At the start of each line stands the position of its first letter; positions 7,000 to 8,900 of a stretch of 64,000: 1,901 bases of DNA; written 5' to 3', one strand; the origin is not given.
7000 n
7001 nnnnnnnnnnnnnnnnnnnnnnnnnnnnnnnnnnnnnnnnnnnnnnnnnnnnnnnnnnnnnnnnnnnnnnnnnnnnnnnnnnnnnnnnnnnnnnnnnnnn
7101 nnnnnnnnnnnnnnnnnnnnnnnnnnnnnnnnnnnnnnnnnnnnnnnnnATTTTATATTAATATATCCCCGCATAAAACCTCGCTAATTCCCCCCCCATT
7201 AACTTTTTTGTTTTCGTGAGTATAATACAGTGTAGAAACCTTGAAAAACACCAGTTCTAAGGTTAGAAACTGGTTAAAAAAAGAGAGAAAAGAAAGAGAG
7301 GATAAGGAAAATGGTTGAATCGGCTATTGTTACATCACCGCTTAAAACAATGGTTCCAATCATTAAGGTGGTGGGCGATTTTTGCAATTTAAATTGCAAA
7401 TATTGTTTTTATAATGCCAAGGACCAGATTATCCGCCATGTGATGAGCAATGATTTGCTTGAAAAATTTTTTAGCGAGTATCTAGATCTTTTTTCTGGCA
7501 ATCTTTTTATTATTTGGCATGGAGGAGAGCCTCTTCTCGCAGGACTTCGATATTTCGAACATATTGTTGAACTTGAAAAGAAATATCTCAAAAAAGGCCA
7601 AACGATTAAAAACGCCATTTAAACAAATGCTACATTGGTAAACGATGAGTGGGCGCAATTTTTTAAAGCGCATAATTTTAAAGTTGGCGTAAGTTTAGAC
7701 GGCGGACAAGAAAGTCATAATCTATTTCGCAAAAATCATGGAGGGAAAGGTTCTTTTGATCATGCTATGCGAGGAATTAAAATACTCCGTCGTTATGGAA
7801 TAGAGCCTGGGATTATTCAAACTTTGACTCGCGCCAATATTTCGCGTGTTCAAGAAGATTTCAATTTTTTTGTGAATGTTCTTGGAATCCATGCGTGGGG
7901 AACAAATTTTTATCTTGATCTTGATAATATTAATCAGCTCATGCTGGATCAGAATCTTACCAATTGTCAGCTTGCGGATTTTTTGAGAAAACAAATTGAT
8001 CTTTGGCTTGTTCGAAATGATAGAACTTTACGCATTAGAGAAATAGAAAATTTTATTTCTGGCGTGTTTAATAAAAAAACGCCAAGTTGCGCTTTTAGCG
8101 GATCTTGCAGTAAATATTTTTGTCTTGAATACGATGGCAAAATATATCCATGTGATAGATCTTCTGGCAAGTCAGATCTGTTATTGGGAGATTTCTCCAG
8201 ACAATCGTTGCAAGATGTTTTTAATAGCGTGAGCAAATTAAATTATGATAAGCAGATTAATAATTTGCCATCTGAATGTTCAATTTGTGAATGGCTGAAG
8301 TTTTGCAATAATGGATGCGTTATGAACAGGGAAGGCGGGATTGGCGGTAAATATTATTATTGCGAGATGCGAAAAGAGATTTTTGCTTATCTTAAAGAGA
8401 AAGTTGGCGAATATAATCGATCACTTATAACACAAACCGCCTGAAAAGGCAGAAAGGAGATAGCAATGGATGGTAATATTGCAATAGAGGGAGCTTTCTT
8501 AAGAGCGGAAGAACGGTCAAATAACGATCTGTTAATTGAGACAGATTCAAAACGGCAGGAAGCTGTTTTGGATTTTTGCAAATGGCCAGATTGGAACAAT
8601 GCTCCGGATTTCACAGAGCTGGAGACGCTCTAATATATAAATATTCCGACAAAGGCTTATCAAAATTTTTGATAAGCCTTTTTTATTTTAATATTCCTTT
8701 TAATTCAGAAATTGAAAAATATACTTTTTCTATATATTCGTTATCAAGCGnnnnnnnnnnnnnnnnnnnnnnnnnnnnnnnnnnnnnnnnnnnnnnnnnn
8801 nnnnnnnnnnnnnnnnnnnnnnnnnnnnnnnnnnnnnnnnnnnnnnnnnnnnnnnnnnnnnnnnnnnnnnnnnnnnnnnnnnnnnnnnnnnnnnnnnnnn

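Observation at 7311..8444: Radical SAM/SPASM gene carries an in-frame TAA exactly at a conserved Gln position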

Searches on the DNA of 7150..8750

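Call 75: search_rna_families(source=window, start=7150, end=8750, threshold=evalue, max_evalue=1)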
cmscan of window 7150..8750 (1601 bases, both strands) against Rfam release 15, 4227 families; matches with E-value up to 1: 2.
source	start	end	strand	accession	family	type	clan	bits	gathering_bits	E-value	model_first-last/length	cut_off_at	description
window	8613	8685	+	RF01470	rli38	Gene; sRNA;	-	25.1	49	0.86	1-150/150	no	Listeria sRNA rli38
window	8559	8692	+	RF02442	SpF66_sRNA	Gene; sRNA;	-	19.5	42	0.056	1-239/239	no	Streptococcus sRNA SpF66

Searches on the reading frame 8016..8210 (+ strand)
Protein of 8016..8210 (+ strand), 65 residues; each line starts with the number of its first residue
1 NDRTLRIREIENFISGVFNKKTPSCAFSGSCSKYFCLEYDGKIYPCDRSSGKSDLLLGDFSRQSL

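Call 59: find_related_loci(query=A5, collection=metagenome_contigs, flank=2000)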
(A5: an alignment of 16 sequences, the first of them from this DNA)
Query A5 (65 aa) in metagenome_contigs; peptide patterns used: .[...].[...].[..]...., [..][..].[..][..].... (x = any residue, [..] = any of these).
80 stretches matched a pattern; 43 encode a relative of the query (tblastn E <= 1e-3); 43 distinct loci.
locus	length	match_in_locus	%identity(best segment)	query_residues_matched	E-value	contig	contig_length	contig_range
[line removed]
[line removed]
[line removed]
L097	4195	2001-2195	62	1-65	6e-29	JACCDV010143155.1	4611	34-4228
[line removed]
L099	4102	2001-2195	63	1-65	2e-27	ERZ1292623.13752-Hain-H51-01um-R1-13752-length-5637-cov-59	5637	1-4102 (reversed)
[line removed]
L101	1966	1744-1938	60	1-65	2e-27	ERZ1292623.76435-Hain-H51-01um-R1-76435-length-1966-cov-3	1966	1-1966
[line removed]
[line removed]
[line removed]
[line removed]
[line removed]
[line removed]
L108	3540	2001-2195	63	1-65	6e-27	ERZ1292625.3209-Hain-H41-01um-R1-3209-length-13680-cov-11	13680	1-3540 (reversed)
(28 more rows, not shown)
